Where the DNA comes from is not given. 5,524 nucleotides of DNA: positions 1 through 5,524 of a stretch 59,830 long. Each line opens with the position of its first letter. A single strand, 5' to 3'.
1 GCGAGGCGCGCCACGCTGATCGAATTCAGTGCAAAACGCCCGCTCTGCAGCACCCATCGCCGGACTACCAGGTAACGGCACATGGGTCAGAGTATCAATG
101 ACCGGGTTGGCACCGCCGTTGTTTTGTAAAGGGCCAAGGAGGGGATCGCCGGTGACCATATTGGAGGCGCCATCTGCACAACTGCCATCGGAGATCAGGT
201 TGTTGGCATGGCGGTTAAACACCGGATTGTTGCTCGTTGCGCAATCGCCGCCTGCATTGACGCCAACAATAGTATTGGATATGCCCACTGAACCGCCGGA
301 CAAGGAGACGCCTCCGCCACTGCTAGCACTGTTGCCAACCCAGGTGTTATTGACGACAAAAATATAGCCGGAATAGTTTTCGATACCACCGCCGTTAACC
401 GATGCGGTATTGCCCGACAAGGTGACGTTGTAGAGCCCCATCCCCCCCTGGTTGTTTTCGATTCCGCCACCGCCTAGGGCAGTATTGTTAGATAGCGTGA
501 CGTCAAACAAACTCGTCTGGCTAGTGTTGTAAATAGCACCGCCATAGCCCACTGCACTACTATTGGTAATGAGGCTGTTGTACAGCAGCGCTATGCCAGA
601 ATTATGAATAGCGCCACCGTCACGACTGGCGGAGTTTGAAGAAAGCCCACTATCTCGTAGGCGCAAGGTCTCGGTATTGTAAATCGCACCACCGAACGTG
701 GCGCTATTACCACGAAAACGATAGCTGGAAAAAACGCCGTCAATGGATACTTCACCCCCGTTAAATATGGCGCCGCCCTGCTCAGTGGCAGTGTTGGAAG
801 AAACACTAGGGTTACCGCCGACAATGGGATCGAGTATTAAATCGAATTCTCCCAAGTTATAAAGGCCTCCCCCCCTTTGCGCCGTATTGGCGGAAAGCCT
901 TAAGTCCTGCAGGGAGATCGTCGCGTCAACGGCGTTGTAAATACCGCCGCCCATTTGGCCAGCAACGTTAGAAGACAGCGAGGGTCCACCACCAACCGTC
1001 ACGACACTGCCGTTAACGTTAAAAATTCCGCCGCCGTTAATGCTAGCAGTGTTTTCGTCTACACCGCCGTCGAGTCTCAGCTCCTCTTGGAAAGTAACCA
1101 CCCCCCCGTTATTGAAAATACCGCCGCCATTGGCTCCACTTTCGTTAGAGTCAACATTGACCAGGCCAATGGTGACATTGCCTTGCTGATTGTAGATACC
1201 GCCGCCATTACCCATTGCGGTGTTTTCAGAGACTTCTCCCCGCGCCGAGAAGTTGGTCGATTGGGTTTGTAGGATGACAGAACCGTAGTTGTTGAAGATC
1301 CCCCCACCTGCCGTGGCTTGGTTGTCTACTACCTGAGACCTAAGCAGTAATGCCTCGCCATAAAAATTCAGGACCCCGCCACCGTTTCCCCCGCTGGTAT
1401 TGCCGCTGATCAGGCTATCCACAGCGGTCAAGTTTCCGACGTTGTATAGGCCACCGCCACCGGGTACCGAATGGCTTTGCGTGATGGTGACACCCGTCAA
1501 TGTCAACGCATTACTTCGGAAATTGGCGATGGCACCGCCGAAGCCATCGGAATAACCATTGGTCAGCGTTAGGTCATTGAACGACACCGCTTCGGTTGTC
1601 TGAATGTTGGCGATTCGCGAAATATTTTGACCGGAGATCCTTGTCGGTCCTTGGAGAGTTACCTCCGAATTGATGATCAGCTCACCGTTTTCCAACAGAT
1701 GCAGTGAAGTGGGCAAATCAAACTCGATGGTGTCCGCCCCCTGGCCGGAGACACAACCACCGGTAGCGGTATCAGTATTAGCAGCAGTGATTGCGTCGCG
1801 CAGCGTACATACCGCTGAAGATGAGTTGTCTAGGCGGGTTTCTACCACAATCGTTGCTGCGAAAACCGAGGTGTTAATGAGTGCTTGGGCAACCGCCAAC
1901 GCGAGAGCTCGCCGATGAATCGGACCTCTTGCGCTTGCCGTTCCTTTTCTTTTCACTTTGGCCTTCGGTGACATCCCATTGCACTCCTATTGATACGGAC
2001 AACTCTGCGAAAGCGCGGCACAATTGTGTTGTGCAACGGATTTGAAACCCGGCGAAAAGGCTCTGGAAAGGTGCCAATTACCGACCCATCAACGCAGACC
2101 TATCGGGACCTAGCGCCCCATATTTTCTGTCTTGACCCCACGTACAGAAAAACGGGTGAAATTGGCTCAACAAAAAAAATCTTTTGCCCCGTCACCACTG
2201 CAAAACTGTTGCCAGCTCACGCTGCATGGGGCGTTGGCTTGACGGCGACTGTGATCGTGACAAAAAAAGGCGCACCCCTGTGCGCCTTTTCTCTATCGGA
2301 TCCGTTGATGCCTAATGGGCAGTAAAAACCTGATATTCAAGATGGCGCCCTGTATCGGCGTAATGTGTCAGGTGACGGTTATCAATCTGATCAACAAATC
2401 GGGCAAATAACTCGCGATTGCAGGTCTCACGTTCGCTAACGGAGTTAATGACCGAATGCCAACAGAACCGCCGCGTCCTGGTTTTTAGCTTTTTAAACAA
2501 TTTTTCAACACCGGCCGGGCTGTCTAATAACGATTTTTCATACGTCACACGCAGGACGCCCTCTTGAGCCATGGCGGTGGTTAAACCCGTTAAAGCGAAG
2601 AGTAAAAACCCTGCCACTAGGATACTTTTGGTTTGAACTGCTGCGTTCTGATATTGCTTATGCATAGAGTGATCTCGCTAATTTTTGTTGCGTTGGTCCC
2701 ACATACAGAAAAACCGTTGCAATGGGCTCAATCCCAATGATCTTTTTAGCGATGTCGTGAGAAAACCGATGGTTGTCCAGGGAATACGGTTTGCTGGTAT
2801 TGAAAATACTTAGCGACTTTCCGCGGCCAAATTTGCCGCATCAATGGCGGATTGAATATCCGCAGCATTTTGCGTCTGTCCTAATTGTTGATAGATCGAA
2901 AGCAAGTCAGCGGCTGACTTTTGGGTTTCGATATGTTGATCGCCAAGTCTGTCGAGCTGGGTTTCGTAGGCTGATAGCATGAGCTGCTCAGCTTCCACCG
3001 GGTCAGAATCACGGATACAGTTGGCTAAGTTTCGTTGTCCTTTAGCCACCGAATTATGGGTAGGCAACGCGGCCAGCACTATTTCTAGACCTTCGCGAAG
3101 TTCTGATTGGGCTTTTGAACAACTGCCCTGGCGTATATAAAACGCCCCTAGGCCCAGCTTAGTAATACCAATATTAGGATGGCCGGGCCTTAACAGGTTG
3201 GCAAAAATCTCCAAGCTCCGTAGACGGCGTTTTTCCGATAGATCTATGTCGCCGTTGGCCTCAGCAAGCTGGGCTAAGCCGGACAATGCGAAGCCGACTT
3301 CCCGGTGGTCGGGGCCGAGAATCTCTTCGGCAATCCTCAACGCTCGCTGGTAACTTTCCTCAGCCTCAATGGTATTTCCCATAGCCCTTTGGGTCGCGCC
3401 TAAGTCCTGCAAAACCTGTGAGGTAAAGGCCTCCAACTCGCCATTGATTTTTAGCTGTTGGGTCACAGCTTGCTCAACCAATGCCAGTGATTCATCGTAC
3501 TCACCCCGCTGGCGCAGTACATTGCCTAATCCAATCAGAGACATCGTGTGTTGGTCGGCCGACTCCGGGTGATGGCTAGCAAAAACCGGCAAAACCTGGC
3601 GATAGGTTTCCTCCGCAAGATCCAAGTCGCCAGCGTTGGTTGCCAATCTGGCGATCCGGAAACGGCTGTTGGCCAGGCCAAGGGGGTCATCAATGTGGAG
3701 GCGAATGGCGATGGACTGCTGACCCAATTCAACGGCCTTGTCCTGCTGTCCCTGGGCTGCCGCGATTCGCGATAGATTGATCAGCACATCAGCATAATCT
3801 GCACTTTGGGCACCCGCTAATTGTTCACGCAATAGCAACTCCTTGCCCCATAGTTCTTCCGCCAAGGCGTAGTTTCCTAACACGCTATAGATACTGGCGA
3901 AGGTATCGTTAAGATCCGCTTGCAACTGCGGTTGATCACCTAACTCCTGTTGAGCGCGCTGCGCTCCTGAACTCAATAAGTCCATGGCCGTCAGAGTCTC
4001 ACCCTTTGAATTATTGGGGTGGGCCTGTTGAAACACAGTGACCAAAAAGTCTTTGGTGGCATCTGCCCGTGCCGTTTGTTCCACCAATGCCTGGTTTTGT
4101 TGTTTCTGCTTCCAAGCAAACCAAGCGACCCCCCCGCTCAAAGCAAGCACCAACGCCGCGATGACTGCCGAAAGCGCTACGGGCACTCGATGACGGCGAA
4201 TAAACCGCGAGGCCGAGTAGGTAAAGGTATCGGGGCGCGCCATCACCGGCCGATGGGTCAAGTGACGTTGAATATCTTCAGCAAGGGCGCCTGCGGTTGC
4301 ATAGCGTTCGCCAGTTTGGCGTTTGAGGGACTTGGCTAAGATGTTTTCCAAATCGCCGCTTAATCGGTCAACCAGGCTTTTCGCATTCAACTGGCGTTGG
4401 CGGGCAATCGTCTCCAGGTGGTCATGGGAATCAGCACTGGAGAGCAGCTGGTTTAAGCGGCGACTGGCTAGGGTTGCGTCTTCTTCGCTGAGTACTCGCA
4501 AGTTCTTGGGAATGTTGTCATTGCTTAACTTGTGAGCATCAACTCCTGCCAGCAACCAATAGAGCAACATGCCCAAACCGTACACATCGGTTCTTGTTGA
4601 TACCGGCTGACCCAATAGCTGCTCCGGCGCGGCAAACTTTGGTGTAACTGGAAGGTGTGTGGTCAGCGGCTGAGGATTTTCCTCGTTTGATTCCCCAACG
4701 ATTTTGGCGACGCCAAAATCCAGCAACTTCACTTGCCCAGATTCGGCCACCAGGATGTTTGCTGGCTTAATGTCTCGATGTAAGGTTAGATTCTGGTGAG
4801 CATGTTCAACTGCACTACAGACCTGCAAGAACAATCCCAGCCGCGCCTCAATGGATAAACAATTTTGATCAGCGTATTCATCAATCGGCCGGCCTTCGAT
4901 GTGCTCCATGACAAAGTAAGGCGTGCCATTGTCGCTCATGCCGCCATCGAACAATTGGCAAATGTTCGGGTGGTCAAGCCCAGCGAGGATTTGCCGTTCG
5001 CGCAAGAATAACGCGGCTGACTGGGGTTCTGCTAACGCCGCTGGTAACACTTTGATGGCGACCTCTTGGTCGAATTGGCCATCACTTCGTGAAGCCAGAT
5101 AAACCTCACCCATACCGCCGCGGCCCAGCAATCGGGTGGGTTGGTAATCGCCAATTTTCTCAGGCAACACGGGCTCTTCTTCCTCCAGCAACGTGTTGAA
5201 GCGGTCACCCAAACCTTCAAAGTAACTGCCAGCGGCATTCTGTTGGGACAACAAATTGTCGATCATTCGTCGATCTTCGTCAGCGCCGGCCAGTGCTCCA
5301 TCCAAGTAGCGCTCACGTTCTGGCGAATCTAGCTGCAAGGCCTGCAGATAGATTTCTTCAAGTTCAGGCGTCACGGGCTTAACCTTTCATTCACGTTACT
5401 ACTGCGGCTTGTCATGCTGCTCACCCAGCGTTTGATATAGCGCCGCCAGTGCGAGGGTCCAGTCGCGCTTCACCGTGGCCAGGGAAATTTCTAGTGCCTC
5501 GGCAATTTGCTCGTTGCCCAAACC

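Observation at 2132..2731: Same 39-bp promoter in front of urcA and the CSLREA surface-protein gene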

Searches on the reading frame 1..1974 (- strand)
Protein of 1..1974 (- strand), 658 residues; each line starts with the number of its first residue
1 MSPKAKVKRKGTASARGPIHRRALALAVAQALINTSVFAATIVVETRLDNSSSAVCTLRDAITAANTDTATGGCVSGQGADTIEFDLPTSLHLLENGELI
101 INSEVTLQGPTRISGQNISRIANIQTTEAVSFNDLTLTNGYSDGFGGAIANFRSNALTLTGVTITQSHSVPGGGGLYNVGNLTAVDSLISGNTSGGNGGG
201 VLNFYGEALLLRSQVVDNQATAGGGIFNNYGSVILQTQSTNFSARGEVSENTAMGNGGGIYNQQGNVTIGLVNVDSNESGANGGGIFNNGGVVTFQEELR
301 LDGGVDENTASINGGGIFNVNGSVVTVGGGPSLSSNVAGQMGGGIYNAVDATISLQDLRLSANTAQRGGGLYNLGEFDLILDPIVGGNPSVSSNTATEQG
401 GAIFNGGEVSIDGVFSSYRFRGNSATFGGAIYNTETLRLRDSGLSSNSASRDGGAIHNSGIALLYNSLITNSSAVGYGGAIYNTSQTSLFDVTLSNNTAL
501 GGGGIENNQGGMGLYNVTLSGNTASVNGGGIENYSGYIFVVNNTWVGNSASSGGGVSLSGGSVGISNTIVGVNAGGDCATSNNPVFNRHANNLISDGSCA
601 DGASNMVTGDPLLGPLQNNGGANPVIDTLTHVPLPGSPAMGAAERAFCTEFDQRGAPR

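Call 10: search_protein_families(library=ncbifam, proteins=[window:1-1974:-])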
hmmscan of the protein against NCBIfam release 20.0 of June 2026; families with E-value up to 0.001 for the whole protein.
window:1-1974:- (658 aa): 3 families
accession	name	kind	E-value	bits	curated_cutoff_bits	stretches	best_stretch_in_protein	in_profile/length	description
NF041518.1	choice_anch_Q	domain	5.9e-11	42.4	25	1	610-658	1-44/58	choice-of-anchor Q domain-containing protein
TIGR01376.1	POMP_repeat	repeat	7.4e-09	35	15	0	390-411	6-27/28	polymorphic outer membrane protein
TIGR04214.1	CSLREA_Nterm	domain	0.00067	19.5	25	0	49-66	11-27/27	CSLREA domain-containing protein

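Call 11: search_protein_families(library=pfam, proteins=[window:1-1974:-])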
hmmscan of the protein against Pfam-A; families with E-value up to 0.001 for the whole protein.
window:1-1974:- (658 aa): 1 family
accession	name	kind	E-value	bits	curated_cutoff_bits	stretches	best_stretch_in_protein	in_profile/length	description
PF02415.23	Chlam_PMP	-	1.2e-13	50.2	20.6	0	420-434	4-19/19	Chlamydia polymorphic membrane protein (Chlamydia_PMP) repeat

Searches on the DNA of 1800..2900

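Call 64: search_rna_families(source=window, start=1800, end=2900, threshold=evalue, max_evalue=1)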
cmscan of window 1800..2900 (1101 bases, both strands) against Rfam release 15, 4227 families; matches with E-value up to 1: 6.
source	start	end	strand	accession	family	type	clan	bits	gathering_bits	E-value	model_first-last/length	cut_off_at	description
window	2263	2323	-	RF02057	STnc40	Gene; sRNA;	-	28.3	45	0.015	1-70/70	no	Salmonella enterica sRNA STnc40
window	2252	2290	+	RF02057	STnc40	Gene; sRNA;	-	27.8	45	0.02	30-68/70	no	Salmonella enterica sRNA STnc40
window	2245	2298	+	RF02066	STnc320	Gene; sRNA;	-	23.6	50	0.085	1-55/55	no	Salmonella enterica sRNA STnc320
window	2265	2290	-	RF02066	STnc320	Gene; sRNA;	-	23.6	50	0.086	21-46/55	no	Salmonella enterica sRNA STnc320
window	2005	2044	+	RF04351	Plastid-psbl-rps4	Cis-reg;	-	21.8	68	0.085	1-53/53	no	Plastid-psbl-rps4 3UTR RNA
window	2546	2604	+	RF01815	rpsB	Gene; sRNA;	-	21.7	40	0.082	1-132/132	no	rpsB sRNA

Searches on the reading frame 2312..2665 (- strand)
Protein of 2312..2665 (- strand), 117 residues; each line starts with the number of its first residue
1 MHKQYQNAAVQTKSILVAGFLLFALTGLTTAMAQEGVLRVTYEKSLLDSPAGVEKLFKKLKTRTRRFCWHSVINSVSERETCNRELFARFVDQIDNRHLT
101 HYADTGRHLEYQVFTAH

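Call 10: search_protein_families(library=ncbifam, proteins=[window:2312-2665:-])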
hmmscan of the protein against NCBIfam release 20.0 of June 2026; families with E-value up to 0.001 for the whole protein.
window:2312-2665:- (117 aa): 1 family
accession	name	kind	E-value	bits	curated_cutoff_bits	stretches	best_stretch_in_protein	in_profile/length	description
TIGR04433.1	UrcA_uranyl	subfamily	1.2e-07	31.7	25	1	15-96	2-89/92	UrcA family protein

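Call 11: search_protein_families(library=pfam, proteins=[window:2312-2665:-])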
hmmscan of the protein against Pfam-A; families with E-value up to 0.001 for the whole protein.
window:2312-2665:- (117 aa): 0 families

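Call 31: find_homologous_proteins(query=window:2312-2665:-)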
Query window:2312-2665:- (117 aa): 1 proteins with E <= 0.001 among 11 candidates.
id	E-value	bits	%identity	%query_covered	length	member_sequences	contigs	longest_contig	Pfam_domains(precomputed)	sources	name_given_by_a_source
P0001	1.0e-71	256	100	100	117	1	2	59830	-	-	-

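Call 33: find_encoding_contigs(protein=P0001, flank=10000)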
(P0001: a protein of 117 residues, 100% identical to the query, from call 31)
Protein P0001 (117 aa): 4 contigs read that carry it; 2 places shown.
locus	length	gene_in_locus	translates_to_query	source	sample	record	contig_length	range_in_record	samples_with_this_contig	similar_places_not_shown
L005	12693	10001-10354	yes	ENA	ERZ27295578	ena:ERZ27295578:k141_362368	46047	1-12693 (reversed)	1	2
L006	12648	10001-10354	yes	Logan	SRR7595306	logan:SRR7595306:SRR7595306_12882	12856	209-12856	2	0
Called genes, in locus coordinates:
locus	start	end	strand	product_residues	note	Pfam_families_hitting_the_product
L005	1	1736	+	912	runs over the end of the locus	PF00675:Peptidase_M16, PF05193:Peptidase_M16_C, PF00675:Peptidase_M16, PF05193:Peptidase_M16_C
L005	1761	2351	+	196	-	PF25087:GMPPB_C (faint), PF00132:Hexapep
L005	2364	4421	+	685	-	PF00171:Aldedh, PF01575:MaoC_dehydratas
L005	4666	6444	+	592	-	PF13365:Trypsin_2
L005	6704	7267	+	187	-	PF07638:Sigma70_ECF, PF08281:Sigma70_r4_2 (weak)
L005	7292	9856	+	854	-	PF00069:Pkinase, PF07714:PK_Tyr_Ser-Thr, PF03109:ABC1 (weak), PF13424:TPR_12, PF17874:TPR_MalT (weak), PF13424:TPR_12, PF13374:TPR_10 (weak), PF13424:TPR_12, +7 more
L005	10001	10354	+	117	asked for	-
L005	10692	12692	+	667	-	?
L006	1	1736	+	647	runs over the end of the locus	?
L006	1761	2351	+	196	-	PF25087:GMPPB_C (faint), PF00132:Hexapep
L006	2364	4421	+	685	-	PF00171:Aldedh, PF01575:MaoC_dehydratas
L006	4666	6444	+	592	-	PF13365:Trypsin_2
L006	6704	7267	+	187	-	PF07638:Sigma70_ECF, PF08281:Sigma70_r4_2 (weak)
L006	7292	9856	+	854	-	PF00069:Pkinase, PF07714:PK_Tyr_Ser-Thr, PF03109:ABC1 (weak), PF13424:TPR_12, PF17874:TPR_MalT (weak), PF13424:TPR_12, PF13374:TPR_10 (weak), PF13424:TPR_12, +7 more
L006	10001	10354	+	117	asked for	-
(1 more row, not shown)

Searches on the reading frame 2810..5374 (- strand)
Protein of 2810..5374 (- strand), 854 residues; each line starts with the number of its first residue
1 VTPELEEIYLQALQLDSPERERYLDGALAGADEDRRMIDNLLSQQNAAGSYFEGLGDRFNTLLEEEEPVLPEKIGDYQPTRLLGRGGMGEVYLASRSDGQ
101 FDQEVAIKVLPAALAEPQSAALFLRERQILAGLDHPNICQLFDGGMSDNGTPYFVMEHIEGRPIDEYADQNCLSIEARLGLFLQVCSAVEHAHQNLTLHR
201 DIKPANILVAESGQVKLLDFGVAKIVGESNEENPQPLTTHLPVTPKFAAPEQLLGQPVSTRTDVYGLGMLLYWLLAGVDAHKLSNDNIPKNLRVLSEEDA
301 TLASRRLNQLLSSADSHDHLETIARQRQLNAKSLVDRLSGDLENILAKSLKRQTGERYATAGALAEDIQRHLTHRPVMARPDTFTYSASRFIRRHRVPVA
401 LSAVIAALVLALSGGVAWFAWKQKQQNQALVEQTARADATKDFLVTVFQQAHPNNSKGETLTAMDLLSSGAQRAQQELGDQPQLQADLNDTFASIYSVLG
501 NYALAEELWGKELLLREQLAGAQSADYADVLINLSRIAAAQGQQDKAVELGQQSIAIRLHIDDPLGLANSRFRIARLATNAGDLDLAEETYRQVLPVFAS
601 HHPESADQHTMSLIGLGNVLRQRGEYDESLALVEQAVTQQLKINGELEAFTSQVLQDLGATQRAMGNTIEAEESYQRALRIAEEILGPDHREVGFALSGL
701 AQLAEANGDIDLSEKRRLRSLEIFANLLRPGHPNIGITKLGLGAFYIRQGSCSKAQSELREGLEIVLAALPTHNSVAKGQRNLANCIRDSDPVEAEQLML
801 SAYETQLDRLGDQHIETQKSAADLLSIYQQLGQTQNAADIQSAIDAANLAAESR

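Call 10: search_protein_families(library=ncbifam, proteins=[window:2810-5374:-])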
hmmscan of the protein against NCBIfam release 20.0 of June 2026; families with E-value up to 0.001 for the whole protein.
window:2810-5374:- (854 aa): 17 families
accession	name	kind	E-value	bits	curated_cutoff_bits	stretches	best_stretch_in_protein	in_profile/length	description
NF033483.0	PknB_PASTA_kin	equivalog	6.6e-57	193.8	450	1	77-277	9-204/563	Stk1 family PASTA domain-containing Ser/Thr kinase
NF052427.1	StpK7MSMEG_1200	equivalog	1.3e-41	142.8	900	2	73-279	5-207/601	serine/threonine protein kinase StpK7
NF047741.1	antiphage_MADS6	equivalog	1.2e-37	129.8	460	2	171-338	294-457/612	methylation-associated defense system protein kinase MAD6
TIGR03903.1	TOMM_kin_cyc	equivalog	3.5e-33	114.6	705.75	1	102-338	3-244/1267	TOMM system kinase/cyclase fusion protein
NF009651.0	PRK13184.1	equivalog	4.2e-32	111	839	1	75-276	2-226/932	serine/threonine-protein kinase PknD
NF040586.1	FxSxx_TPR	equivalog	4.6e-24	84.9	300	1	570-841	430-705/830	FxSxx-COOH system tetratricopeptide repeat protein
NF038150.1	lanthi_synth_IV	equivalog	2.4e-20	72.5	650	1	85-375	199-487/851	class IV lanthionine synthetase LanL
NF033442.0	BREX_PglW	equivalog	4.3e-19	67.8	990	1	75-278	204-425/1391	BREX system serine/threonine kinase PglW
NF053617.1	SARPRegAfsRStmc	equivalog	1.9e-14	52.6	1430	1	516-697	804-981/986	SARP-family global regulator AfsR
NF038151.1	lanthi_synth_III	equivalog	1.2e-13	50.4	575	1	73-353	219-504/833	class III lanthionine synthetase LanKC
NF053615.1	SerThrKinAfsKStmc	equivalog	1.3e-11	43.9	1300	1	71-277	9-209/809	protein serine/threonine kinase AfsK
NF058632.1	SerThrKinPrkT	equivalog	2.9e-09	36.4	280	1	76-229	22-171/322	serine/threonine protein kinase PrkT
NF043056.1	T4SS_LegK1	equivalog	1e-08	34.2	550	1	124-275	126-284/516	Dot/Icm T4SS effector kinase LegK1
NF011464.0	PRK14879.1-7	equivalog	2.1e-06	27.6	246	1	154-225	83-151/221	Kae1-associated kinase Bud32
TIGR03724.2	arch_bud32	equivalog_domain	3.8e-06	26.5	125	1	153-230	69-138/193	KEOPS complex kinase/ATPase Bud32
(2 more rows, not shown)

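Call 11: search_protein_families(library=pfam, proteins=[window:2810-5374:-])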
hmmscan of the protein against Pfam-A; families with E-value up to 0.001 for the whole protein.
window:2810-5374:- (854 aa): 17 families
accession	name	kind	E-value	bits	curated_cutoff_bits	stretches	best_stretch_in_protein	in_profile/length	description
PF00069.31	Pkinase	-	1.7e-42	146.1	31.7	1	77-361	1-255/263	Protein kinase domain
PF13424.12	TPR_12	-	5.5e-40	135.9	30.1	4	613-684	6-77/77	Tetratricopeptide repeat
PF07714.23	PK_Tyr_Ser-Thr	-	2.9e-30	105.9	23.1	1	81-276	5-199/258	Protein tyrosine and serine/threonine kinase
PF13374.12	TPR_10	-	1.7e-17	63.3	27.5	1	654-691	4-41/42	Tetratricopeptide repeat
PF24885.1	TPR_NPHP3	-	1.1e-15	58.2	100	1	657-730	104-177/239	Nephrocystin-3 TPR domain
PF07719.23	TPR_2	-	3.2e-12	46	27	0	654-683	3-32/34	Tetratricopeptide repeat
PF00515.34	TPR_1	-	4.6e-11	42.5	27.8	0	655-683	4-32/34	Tetratricopeptide repeat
PF13176.12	TPR_7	-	3.3e-09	36.6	27.9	0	612-640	1-31/36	Tetratricopeptide repeat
PF13181.12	TPR_8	-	1.2e-08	34.9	25.7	0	653-683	2-32/34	Tetratricopeptide repeat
PF17874.7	TPR_MalT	-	4.5e-08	33.2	45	1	530-641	42-153/336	MalT-like TPR region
PF13428.12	TPR_14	-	1.7e-06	28.5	23.5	0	614-639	5-30/44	Tetratricopeptide repeat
PF03109.22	ABC1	-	2.4e-06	27.3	22.9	1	153-229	144-220/244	ABC1 atypical kinase-like domain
PF13432.12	TPR_16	-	2.6e-06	28.2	32.7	0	573-638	2-59/65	Tetratricopeptide repeat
PF07721.20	TPR_4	-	3.4e-05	24.5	27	0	612-635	3-26/26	Tetratricopeptide repeat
PF01636.29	APH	-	6.5e-05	23.2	23.2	0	108-183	26-104/239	Phosphotransferase enzyme family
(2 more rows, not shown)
